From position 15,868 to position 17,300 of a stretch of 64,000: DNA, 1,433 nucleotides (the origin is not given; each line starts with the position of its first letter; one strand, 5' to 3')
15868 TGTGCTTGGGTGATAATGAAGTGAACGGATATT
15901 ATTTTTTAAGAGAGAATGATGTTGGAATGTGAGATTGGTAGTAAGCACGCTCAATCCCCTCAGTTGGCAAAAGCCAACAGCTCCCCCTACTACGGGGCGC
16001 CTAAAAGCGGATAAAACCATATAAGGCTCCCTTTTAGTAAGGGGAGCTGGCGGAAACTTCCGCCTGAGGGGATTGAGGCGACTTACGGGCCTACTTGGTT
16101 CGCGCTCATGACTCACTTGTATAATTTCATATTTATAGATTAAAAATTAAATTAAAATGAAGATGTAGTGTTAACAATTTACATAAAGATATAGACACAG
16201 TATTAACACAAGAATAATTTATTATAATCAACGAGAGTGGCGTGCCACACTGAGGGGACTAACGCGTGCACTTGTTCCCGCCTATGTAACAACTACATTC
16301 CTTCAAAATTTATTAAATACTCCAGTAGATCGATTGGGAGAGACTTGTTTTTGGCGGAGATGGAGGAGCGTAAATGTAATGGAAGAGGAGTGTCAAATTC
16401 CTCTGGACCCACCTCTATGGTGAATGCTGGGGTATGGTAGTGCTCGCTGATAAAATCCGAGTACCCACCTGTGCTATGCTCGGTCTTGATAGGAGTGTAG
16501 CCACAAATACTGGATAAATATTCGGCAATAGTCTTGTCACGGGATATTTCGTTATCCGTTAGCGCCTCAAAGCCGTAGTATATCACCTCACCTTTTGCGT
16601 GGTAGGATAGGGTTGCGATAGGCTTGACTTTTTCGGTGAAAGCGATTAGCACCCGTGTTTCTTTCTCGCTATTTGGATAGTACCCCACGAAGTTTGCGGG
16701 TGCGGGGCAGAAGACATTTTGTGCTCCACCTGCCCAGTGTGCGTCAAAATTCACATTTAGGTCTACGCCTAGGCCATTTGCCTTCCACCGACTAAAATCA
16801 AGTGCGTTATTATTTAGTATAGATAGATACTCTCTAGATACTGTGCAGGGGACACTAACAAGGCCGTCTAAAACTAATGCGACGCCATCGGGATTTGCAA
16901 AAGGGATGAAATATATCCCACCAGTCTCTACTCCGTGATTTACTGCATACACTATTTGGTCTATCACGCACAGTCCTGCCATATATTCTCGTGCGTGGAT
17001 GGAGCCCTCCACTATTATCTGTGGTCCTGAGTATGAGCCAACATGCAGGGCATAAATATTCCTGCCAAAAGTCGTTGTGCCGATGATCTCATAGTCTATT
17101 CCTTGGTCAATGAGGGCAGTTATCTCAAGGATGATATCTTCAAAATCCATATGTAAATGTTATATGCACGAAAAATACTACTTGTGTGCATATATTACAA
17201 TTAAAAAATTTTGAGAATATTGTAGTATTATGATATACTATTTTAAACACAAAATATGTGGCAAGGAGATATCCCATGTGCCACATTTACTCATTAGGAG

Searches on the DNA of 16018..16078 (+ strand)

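Call 90: build_rna_model(alignment_id=A7, structure=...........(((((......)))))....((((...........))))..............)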
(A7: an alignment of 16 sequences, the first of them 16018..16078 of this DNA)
Model R2 built from alignment A7 (16 sequences, 64 columns); structure: as given.
model positions 61; base pairs 9; branch points 1; effective number of sequences 7.13; information 0.916 bits per position. Calibrated on 0.2 Mb of random sequence (short: E-values are rough).
structure used (alignment columns):
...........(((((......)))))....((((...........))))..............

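Call 92: search_with_rna_model(model_id=R2, source=window, filters=off, max_evalue=5)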
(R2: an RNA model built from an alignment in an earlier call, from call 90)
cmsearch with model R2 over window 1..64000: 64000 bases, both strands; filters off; matches with E-value up to 5: 21.
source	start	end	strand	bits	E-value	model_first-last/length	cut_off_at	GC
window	26680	26740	-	70.1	7.3e-24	1-61/61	no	0.59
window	15949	16009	-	69.7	1.1e-23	1-61/61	no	0.59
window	34845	34905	+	68.4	3.2e-23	1-61/61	no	0.59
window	16018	16078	+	64.4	1e-21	1-61/61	no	0.54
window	26585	26619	-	12.6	0.024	1-61/61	no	0.49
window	52784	52824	+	9.9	0.26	1-61/61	no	0.51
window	56513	56538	+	8.8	0.65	1-61/61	no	0.38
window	54851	54886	+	8.2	1.1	1-61/61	no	0.53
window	41155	41177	+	7.4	2.1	1-61/61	no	0.43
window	47143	47175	+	7.3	2.5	1-61/61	no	0.36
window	34998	35019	+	7.1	2.9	1-61/61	no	0.27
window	1659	1716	-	7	3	1-61/61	no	0.41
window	27590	27617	+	7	3.1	1-61/61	no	0.32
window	28762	28787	-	7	3.1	1-61/61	no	0.38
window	47360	47390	+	7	3.2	1-61/61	no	0.52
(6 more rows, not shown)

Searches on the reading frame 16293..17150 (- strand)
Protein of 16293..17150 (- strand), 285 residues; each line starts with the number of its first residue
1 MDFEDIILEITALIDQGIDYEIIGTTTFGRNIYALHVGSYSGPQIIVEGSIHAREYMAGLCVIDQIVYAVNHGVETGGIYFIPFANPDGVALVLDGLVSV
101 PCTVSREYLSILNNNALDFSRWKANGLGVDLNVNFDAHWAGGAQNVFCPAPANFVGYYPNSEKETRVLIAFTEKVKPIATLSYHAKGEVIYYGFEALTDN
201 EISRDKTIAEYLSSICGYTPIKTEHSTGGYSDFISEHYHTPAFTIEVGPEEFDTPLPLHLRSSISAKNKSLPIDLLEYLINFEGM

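Call 25: search_protein_families(library=pfam, proteins=[window:16293-17150:-])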
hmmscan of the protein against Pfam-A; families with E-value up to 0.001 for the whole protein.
window:16293-17150:- (285 aa): 2 families
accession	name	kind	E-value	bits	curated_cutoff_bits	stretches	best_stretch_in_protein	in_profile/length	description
PF00246.29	Peptidase_M14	-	1.1e-24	88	21.6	1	19-251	17-265/286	Zinc carboxypeptidase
PF24827.1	AstE_AspA_cat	-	6e-05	23.1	25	0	42-91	2-50/192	Succinylglutamate desuccinylase/Aspartoacylase catalytic domain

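Call 46: find_encoding_contigs(protein=window:16293-17150:-, flank=10000, max_places=10)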
Protein window:16293-17150:- (285 aa): 1 contig read that carries it; 1 place shown.
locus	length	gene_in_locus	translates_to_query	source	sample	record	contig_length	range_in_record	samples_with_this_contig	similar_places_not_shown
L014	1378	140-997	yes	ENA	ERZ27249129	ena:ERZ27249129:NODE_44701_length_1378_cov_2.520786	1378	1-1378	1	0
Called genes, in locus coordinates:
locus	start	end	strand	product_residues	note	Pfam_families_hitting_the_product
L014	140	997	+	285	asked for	PF00246:Peptidase_M14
